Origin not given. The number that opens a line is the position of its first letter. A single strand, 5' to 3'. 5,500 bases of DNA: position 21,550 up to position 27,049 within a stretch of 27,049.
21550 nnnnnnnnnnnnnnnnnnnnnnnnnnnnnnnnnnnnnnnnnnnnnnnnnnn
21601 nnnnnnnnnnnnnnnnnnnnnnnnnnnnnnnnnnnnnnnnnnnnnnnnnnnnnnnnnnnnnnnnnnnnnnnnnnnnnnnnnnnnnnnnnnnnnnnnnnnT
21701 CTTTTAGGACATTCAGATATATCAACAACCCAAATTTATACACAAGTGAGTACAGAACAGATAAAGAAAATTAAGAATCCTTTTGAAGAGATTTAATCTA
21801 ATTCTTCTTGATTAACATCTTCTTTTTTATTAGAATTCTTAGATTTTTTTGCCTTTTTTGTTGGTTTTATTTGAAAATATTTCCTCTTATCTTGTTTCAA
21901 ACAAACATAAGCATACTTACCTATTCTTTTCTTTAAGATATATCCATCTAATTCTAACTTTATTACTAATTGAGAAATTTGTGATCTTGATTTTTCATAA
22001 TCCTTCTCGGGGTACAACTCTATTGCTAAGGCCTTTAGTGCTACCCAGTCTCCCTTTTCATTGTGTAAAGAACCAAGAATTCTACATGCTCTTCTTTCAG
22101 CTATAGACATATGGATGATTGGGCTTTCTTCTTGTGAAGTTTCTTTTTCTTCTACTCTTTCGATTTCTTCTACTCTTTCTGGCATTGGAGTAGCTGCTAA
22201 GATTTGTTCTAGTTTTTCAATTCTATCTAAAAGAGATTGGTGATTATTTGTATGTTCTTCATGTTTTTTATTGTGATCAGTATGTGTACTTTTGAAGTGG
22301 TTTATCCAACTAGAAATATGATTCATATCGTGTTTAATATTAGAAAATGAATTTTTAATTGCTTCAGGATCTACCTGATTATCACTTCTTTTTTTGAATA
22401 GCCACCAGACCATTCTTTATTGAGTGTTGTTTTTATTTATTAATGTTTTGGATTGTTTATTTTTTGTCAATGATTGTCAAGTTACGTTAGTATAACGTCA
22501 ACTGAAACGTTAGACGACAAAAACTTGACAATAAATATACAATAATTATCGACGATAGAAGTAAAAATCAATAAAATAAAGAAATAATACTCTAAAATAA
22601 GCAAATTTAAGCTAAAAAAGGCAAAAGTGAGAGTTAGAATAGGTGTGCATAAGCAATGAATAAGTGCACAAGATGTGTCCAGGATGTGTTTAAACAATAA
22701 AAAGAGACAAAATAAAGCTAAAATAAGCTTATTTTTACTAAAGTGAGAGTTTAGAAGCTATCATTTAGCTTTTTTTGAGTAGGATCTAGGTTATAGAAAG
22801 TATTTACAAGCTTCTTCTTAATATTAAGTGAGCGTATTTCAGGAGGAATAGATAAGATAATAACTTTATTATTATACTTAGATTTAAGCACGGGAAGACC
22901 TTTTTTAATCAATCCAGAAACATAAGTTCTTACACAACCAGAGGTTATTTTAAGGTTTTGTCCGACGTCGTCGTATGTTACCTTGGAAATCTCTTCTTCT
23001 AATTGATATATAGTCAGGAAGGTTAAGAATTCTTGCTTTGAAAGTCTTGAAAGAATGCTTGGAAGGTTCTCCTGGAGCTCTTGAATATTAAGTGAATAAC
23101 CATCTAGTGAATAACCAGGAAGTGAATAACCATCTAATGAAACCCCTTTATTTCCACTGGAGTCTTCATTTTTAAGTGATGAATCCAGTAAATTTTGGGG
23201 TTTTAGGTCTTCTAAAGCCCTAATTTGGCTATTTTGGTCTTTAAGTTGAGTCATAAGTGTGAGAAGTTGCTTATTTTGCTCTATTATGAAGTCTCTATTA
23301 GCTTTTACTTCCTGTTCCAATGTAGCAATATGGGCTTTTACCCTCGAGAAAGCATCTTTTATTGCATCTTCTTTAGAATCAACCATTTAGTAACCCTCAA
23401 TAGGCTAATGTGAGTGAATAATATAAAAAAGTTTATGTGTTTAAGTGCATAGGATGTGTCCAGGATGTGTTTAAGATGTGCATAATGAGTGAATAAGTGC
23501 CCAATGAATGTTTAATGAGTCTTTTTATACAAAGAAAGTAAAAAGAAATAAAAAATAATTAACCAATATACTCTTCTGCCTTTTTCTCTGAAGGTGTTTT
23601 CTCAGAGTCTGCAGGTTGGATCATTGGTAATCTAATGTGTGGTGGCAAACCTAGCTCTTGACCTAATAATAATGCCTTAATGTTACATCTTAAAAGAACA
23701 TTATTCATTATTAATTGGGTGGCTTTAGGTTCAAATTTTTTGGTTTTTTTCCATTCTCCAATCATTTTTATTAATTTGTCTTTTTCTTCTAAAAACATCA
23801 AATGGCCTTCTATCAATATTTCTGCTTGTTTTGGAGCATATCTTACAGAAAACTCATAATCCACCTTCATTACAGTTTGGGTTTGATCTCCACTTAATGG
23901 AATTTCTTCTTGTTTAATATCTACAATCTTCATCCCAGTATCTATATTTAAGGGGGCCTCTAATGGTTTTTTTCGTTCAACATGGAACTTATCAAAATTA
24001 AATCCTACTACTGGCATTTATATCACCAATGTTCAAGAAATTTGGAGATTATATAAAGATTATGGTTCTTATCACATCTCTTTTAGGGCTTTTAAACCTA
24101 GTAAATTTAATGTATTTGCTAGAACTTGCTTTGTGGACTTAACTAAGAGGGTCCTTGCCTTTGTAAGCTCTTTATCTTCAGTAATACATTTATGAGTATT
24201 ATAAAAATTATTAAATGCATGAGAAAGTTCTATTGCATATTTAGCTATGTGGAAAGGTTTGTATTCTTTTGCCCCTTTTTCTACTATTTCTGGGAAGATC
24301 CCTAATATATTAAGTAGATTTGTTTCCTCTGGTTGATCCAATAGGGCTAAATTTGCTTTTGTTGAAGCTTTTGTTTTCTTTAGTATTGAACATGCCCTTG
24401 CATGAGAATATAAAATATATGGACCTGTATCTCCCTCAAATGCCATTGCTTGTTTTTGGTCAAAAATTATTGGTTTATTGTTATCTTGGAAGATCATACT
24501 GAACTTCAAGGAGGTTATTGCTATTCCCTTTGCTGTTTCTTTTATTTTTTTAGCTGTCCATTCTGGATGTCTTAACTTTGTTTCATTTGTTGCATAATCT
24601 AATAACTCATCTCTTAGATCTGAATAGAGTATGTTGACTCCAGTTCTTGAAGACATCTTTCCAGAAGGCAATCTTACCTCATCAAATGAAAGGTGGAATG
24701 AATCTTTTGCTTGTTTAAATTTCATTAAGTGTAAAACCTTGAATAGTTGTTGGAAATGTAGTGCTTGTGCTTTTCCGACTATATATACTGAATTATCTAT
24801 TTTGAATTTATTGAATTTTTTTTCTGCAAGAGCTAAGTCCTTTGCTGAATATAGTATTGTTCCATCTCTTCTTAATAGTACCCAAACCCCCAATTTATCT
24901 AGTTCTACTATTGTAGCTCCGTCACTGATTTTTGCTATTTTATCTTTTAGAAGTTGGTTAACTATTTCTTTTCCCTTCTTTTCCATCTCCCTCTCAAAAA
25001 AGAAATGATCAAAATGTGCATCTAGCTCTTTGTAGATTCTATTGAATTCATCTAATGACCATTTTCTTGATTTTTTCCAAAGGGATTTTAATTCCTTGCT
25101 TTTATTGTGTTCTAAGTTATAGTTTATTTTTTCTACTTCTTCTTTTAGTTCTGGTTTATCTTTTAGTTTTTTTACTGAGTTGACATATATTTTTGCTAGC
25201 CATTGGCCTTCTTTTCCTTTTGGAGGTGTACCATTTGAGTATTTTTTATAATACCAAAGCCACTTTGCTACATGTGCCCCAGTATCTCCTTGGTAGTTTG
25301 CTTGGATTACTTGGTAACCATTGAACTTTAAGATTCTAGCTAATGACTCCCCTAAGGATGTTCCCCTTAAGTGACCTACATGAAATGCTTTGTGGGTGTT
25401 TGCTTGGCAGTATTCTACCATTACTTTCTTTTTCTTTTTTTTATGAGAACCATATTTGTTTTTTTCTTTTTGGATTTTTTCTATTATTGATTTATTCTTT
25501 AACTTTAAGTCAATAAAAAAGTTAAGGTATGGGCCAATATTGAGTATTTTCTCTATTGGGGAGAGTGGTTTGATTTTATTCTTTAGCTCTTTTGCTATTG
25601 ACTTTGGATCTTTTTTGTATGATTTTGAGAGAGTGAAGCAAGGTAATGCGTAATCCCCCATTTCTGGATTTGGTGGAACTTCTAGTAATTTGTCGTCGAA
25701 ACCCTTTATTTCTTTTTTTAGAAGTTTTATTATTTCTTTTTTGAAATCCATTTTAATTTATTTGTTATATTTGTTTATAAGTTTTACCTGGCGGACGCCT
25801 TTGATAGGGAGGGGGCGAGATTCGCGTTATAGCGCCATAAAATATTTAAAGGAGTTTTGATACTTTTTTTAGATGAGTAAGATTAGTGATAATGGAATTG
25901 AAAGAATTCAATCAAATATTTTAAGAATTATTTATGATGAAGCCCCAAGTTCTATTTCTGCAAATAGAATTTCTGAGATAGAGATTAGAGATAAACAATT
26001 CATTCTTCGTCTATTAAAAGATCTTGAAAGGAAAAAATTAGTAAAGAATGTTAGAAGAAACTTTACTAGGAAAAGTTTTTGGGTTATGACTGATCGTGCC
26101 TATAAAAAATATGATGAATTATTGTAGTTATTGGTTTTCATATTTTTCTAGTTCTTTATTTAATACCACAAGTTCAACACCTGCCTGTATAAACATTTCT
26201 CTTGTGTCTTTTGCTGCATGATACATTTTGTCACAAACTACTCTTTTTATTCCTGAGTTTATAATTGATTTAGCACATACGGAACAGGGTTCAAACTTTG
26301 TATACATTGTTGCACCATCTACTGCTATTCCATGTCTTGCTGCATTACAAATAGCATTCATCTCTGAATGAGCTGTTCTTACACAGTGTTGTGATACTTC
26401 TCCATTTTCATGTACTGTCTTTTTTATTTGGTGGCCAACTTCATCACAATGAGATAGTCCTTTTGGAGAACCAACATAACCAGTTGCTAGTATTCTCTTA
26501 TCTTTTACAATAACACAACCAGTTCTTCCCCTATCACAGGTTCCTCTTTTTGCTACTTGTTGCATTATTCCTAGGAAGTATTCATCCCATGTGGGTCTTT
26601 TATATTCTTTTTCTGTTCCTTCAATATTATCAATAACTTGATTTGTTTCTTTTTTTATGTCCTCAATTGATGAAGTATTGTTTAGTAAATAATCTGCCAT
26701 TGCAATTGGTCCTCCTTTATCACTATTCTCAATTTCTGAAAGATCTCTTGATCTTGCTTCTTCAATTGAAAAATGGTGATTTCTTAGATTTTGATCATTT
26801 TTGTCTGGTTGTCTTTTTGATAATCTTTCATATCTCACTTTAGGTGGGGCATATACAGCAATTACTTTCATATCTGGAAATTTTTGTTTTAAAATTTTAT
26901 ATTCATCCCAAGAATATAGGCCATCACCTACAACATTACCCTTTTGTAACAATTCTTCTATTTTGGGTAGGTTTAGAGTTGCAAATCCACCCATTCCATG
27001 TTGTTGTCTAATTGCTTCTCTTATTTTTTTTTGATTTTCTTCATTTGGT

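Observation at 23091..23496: Dual-coding repeats: the intergenic motif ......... is written three times into the coding linker of its putative binder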

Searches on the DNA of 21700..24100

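Call 64: search_rna_families(source=window, start=21700, end=24100, threshold=evalue, max_evalue=1)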
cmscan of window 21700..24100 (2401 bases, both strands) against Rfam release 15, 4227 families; matches with E-value up to 1: 1.
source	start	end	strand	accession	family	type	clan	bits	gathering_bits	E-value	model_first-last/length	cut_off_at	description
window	23174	23220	-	RF01833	astro_FSE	Cis-reg; frameshift_element;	-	19.3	70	0.084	1-55/55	no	ribosomal frameshift site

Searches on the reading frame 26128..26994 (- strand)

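Call 22: search_protein_families(library=pfam, proteins=[window:26128-26994:-], max_evalue=0.001)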
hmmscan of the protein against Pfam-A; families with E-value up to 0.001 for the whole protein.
window:26128-26994:- (288 aa): 2 families
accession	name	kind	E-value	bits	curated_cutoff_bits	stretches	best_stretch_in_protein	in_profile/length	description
PF00383.29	dCMP_cyt_deam_1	-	1.7e-24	86.1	25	1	135-254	2-100/102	Cytidine and deoxycytidylate deaminase zinc-binding region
PF14437.12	MafB19-deam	-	1.8e-18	67.2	27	1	136-260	3-105/142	MafB19-like deaminase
